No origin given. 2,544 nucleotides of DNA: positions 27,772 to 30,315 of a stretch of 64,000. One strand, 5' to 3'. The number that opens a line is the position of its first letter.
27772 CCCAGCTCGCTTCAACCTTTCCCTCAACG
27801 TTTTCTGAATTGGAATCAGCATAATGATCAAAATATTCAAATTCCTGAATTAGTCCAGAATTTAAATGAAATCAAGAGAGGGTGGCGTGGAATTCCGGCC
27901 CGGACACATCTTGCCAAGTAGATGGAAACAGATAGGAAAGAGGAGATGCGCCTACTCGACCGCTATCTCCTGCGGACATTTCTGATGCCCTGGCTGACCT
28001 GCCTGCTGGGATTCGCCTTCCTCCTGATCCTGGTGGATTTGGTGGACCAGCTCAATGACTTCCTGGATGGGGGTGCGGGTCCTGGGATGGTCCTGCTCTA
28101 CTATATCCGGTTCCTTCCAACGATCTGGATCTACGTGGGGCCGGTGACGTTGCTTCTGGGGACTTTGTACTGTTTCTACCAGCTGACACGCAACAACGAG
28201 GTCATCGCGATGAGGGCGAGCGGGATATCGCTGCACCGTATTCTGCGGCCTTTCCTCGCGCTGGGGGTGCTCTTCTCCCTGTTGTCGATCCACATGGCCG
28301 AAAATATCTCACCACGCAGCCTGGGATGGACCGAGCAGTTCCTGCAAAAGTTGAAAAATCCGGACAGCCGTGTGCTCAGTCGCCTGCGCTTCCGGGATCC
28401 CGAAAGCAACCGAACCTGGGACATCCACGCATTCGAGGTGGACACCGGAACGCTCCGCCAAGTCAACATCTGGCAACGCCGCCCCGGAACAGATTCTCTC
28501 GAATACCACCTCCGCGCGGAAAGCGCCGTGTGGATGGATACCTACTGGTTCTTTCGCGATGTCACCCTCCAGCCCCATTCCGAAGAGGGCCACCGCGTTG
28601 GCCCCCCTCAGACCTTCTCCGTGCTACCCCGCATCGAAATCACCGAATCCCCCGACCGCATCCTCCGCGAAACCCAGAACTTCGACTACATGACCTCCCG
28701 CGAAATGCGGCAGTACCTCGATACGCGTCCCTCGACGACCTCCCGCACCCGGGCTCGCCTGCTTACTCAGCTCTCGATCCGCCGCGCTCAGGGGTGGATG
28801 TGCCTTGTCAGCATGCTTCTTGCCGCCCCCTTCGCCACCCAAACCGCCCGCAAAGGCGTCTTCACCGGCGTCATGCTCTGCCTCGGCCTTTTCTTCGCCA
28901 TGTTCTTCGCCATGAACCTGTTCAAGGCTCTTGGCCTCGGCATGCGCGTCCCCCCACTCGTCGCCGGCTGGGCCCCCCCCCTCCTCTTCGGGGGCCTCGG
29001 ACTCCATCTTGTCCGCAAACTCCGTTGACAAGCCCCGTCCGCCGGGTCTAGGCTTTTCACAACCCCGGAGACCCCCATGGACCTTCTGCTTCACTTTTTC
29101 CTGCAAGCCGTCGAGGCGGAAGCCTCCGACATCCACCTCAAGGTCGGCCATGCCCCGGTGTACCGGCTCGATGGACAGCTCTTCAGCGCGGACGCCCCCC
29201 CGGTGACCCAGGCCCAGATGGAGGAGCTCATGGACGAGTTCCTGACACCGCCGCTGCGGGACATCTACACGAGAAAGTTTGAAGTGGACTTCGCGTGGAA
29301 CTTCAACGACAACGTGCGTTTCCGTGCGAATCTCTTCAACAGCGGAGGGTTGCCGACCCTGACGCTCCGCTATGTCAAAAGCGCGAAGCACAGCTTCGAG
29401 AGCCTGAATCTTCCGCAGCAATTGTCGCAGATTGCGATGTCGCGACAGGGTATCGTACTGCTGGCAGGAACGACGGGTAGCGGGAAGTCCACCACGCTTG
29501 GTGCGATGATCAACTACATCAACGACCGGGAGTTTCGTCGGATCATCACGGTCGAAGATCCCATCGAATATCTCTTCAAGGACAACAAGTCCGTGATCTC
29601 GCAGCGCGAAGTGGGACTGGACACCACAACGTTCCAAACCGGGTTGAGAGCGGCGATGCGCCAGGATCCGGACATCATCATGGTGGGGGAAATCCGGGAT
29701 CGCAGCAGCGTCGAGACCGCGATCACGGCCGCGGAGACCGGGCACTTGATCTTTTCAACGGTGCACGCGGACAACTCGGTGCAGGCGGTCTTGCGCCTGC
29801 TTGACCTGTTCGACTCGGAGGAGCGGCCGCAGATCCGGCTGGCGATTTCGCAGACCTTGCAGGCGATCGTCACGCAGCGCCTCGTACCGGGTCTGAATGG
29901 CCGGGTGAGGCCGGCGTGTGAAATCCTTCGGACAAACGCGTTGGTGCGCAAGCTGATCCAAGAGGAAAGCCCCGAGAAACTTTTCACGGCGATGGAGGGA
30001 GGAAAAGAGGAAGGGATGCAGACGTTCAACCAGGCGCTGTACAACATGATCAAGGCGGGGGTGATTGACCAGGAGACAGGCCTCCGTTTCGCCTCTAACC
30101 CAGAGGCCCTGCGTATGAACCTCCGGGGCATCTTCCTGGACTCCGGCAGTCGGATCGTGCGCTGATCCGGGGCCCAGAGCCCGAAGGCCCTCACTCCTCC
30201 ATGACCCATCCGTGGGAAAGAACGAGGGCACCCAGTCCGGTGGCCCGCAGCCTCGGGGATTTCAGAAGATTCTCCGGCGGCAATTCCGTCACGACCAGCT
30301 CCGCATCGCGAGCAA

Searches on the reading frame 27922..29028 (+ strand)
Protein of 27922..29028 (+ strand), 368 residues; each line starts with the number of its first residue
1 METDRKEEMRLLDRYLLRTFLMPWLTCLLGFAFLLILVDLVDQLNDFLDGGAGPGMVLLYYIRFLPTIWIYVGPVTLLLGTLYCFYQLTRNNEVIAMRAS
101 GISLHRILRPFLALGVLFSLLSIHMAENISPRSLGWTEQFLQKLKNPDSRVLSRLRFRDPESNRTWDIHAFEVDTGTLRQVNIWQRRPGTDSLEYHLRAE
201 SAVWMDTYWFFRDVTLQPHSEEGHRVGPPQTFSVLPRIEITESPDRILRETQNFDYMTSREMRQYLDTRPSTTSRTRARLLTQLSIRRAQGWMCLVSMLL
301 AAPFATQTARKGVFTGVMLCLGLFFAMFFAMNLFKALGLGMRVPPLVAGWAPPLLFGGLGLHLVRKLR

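Call 11: search_protein_families(library=pfam, proteins=[window:27922-29028:+], max_evalue=0.001)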
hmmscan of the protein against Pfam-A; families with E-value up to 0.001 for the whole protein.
window:27922-29028:+ (368 aa): 1 family
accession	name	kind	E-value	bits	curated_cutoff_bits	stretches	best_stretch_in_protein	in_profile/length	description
PF03739.19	LptF_LptG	-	4e-66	223.9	27.9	1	14-365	1-352/353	Lipopolysaccharide export system permease LptF/LptG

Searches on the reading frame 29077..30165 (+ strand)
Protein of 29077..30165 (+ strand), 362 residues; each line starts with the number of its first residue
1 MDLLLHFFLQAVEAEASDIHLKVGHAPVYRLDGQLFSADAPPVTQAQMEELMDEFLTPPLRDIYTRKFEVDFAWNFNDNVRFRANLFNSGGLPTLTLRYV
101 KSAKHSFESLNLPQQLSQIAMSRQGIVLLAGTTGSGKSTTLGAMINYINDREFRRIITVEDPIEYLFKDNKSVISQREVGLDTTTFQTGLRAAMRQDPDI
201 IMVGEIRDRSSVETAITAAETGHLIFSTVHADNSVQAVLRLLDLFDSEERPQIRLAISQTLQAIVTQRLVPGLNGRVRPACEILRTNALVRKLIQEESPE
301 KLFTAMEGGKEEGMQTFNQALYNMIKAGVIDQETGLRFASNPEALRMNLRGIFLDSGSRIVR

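Call 11: search_protein_families(library=pfam, proteins=[window:29077-30165:+], max_evalue=0.001)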
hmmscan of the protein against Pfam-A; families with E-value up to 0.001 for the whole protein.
window:29077-30165:+ (362 aa): 4 families
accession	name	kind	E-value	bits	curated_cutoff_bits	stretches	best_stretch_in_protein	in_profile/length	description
PF00437.27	T2SSE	-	9.2e-52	176.3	24.9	1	6-292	14-288/370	Type II/IV secretion system protein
PF13555.12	AAA_29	-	4.3e-05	23.6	27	1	117-145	15-43/61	P-loop containing region of AAA domain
PF13191.12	AAA_16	-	0.00014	22.9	32.6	1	114-163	14-60/167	AAA ATPase domain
PF25199.1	nSTAND_NTPase5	-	0.00038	20.7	34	0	121-170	38-87/145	Novel STAND NTPase 5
